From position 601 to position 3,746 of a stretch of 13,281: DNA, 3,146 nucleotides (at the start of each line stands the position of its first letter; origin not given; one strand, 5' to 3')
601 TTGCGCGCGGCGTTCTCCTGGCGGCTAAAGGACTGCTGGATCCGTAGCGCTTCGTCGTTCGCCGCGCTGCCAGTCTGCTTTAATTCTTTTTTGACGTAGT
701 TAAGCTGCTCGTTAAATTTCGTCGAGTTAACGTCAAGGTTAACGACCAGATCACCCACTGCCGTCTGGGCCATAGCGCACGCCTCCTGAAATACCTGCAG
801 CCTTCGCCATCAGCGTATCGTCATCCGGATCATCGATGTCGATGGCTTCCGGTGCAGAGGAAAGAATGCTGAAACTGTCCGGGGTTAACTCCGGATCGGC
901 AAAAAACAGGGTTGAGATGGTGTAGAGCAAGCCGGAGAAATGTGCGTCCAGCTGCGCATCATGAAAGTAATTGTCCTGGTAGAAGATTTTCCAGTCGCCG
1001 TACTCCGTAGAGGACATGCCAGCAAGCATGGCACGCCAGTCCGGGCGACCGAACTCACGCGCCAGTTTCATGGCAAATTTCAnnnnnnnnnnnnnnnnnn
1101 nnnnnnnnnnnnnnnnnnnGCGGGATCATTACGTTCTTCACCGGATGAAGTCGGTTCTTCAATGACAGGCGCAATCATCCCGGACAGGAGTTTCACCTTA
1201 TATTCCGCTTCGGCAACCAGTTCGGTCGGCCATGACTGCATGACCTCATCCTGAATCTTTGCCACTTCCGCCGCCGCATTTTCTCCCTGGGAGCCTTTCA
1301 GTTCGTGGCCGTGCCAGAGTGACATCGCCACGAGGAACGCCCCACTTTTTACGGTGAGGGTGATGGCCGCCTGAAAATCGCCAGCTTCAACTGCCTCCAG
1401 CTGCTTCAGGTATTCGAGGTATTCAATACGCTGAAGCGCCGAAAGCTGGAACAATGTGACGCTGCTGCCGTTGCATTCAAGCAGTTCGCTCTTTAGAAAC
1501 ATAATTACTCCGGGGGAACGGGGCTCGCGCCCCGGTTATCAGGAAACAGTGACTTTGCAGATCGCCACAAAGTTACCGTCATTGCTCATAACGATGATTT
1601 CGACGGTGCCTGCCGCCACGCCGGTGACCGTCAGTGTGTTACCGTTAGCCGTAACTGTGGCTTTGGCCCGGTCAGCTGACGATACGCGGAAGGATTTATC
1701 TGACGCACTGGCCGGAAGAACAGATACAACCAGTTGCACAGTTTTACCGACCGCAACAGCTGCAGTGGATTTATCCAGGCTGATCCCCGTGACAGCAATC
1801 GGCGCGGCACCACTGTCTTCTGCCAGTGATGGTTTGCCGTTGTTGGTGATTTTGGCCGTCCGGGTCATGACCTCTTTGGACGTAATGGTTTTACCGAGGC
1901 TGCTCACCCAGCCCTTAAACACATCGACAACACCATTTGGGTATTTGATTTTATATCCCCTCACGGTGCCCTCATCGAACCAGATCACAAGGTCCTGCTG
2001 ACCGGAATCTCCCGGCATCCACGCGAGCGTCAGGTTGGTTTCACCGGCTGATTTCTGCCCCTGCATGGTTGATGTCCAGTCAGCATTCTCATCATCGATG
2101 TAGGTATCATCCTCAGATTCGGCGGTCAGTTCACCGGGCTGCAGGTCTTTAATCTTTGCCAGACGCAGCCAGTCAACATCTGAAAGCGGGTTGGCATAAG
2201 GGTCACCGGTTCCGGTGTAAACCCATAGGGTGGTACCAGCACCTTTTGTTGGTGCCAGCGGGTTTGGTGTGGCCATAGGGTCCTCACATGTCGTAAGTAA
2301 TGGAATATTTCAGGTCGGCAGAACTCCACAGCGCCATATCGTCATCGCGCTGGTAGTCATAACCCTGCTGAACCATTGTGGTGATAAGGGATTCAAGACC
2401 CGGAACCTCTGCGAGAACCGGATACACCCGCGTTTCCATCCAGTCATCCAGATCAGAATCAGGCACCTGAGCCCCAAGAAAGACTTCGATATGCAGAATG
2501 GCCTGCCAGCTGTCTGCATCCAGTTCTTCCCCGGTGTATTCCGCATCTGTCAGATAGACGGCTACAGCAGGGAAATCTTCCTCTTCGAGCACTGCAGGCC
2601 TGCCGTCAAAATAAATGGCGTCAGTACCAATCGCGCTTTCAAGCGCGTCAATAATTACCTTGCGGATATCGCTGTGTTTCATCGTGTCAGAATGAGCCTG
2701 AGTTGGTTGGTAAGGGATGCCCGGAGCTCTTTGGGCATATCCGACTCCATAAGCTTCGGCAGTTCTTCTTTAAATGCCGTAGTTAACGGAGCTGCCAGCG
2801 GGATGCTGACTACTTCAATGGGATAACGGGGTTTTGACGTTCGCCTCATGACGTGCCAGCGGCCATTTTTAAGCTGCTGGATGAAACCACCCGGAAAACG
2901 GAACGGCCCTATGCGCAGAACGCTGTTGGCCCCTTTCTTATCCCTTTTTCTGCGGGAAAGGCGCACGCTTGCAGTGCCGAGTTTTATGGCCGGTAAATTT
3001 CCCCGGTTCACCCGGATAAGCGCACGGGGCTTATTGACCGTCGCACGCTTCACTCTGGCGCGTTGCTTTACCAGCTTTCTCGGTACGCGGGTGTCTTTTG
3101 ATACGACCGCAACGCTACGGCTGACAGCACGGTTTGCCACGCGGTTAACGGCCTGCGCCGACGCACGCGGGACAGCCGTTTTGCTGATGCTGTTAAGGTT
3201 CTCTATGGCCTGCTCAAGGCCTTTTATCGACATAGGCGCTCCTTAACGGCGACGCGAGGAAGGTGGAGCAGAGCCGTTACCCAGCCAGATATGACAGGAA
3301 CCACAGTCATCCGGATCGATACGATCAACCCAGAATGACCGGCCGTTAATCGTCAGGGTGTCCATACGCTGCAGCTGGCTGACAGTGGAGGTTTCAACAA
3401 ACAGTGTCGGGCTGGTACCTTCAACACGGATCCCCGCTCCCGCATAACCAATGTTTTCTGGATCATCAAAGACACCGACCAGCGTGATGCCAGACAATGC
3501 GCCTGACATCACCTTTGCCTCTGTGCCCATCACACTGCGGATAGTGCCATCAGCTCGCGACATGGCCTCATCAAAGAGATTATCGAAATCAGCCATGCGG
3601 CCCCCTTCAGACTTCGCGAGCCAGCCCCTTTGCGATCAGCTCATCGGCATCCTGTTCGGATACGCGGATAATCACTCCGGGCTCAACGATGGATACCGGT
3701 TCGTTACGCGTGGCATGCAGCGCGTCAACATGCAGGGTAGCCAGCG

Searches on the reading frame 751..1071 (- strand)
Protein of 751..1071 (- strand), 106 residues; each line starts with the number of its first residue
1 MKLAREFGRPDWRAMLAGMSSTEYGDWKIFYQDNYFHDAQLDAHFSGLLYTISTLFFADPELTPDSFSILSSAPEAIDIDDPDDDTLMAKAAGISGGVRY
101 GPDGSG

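Call 71: search_protein_families(library=pfam, proteins=[window:751-1071:-])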
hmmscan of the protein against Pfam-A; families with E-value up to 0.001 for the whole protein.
window:751-1071:- (106 aa): 1 family
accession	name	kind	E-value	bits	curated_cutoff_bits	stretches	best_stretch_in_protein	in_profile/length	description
PF06223.18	Phage_tail_T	-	1.3e-12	48.4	25.9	1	20-98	1-73/73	Minor tail protein T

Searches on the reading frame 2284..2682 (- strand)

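Call 71: search_protein_families(library=pfam, proteins=[window:2284-2682:-])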
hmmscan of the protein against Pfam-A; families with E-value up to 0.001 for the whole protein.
window:2284-2682:- (132 aa): 1 family
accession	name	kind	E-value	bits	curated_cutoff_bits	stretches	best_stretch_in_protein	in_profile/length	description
PF06141.17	Phage_tail_U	-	7.7e-65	217.5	25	1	1-130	1-130/130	Phage minor tail protein U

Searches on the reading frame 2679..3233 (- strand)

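Call 6: search_protein_families(library=pfam, proteins=[window:2679-3233:-])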
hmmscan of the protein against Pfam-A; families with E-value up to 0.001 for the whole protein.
window:2679-3233:- (184 aa): 1 family
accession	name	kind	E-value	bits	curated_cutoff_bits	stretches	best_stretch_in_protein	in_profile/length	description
PF06763.17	Minor_tail_Z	-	6e-80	268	23.9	1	3-184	1-190/190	Prophage minor tail protein Z (GPZ)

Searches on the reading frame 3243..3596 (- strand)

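Call 6: search_protein_families(library=pfam, proteins=[window:3243-3596:-])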
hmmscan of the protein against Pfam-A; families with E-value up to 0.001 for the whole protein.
window:3243-3596:- (117 aa): 1 family
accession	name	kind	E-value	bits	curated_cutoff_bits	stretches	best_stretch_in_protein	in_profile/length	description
PF05354.17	Phage_attach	-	9e-17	61.9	26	1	8-105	4-96/99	Phage Head-Tail Attachment protein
